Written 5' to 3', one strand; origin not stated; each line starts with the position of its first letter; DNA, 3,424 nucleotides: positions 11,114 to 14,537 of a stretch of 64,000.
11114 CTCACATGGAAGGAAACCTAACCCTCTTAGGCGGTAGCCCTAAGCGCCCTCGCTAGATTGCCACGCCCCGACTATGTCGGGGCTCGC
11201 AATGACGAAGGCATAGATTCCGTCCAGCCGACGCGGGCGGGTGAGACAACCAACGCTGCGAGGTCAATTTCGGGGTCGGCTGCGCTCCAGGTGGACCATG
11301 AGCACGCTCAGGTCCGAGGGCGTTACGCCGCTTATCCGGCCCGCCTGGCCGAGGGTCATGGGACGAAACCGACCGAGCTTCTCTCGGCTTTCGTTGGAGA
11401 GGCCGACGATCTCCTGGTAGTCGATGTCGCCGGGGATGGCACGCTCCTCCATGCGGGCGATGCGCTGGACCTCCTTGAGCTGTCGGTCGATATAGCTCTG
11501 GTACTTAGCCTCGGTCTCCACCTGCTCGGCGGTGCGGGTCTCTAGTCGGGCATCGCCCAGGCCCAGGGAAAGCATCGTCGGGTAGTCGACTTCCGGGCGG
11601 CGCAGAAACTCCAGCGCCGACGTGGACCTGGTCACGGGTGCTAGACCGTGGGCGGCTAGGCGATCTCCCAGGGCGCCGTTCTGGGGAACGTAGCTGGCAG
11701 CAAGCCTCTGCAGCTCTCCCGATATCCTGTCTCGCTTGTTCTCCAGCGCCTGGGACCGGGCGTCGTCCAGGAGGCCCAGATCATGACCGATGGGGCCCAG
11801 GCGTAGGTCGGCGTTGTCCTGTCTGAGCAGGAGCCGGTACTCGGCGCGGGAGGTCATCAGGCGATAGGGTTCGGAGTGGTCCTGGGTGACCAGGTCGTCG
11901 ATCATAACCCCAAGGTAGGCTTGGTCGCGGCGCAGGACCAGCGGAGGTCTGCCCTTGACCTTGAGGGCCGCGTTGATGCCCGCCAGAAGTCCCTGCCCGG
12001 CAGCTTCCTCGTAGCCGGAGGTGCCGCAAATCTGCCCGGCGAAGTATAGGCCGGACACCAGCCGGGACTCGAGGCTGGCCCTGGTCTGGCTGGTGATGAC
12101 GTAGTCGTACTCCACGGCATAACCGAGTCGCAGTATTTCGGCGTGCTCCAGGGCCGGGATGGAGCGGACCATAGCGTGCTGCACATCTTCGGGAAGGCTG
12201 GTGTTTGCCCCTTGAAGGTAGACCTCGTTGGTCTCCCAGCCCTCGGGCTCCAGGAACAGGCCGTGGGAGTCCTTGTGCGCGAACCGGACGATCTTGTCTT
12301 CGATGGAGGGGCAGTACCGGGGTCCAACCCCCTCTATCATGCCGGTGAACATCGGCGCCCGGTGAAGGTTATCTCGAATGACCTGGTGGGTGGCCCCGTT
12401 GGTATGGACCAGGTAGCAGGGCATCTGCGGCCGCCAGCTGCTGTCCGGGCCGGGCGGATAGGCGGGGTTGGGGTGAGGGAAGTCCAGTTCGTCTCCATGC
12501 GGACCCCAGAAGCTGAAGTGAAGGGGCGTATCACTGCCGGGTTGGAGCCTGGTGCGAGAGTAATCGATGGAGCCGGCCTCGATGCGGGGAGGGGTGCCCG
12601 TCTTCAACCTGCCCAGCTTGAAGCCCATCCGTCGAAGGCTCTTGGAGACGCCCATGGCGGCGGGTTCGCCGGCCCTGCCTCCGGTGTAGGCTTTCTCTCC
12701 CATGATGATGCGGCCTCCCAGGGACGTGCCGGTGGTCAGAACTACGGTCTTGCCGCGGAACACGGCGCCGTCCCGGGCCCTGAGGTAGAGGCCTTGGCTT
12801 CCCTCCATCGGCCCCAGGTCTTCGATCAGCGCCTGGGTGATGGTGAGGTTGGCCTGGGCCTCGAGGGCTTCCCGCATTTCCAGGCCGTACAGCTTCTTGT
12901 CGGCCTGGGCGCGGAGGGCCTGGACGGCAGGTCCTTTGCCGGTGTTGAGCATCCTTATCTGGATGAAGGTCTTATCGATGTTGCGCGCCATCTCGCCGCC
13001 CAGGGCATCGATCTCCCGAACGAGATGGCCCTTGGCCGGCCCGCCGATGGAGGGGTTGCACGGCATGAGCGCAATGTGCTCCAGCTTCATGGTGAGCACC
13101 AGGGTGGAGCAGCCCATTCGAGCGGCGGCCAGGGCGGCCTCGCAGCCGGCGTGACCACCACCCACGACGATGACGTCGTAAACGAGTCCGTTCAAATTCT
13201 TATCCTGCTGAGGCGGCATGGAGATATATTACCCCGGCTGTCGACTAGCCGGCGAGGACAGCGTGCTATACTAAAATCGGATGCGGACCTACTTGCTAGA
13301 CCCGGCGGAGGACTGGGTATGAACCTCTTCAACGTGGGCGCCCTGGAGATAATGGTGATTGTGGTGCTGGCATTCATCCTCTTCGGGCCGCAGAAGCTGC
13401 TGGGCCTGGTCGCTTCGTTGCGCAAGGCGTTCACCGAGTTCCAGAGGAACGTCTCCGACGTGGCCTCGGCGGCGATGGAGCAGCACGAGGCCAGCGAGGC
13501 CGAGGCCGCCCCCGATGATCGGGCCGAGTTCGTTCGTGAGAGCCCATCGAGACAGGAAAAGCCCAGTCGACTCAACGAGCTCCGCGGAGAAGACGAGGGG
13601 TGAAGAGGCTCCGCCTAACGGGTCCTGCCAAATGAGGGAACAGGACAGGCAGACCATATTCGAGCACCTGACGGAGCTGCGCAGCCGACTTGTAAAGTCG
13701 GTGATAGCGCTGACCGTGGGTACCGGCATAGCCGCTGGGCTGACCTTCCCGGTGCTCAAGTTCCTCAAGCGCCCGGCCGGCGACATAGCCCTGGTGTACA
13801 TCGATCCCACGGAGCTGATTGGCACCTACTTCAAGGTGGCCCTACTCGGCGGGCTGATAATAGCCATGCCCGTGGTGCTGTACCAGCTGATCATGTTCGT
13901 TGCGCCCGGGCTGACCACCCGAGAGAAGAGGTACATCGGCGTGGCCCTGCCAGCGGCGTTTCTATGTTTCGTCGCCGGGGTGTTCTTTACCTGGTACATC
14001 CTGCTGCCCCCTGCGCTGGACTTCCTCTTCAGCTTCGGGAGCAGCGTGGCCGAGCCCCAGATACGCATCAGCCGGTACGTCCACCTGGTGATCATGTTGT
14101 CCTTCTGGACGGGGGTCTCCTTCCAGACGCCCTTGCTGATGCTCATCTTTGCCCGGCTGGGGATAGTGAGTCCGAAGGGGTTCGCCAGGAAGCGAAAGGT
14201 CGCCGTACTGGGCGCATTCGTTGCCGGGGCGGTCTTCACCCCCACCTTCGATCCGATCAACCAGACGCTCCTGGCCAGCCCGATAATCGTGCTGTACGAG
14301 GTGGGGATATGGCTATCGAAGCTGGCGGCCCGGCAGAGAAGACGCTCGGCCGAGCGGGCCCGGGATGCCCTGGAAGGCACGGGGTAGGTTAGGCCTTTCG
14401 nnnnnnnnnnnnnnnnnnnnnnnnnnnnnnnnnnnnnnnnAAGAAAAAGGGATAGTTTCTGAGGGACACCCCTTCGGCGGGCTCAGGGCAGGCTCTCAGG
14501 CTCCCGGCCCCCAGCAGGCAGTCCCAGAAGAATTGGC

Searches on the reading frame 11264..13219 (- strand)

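Call 25: search_protein_families(library=pfam, proteins=[window:11264-13219:-], max_evalue=0.00001)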
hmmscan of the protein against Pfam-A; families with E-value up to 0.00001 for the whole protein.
window:11264-13219:- (651 aa): 4 families
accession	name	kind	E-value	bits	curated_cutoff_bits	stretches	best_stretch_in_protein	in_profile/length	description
PF01134.28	GIDA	-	1.9e-153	511.6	22.1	1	15-424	1-390/391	Glucose inhibited division protein A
PF13932.14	SAM_GIDA_C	-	3.4e-25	88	27.1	1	586-641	2-57/57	tRNA modifying enzyme MnmG/GidA C-terminal helical bundle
PF21680.2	GIDA_C_1st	-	6.4e-19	68.9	24.7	1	486-580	1-95/96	tRNA modifying enzyme MnmG/GidA C-terminal helical domain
PF12831.13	FAD_oxidored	-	5.4e-07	29.7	27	1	15-42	1-28/416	FAD dependent oxidoreductase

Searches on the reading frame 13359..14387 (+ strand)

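Call 26: search_protein_families(library=pfam, proteins=[window:13359-14387:+], max_evalue=0.00001)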
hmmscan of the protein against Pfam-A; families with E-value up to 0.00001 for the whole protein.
window:13359-14387:+ (342 aa): 1 family
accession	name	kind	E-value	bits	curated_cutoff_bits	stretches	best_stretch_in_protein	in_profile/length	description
PF00902.23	TatC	-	1.7e-59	201.6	25.1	1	102-308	1-208/208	Sec-independent protein translocase protein (TatC)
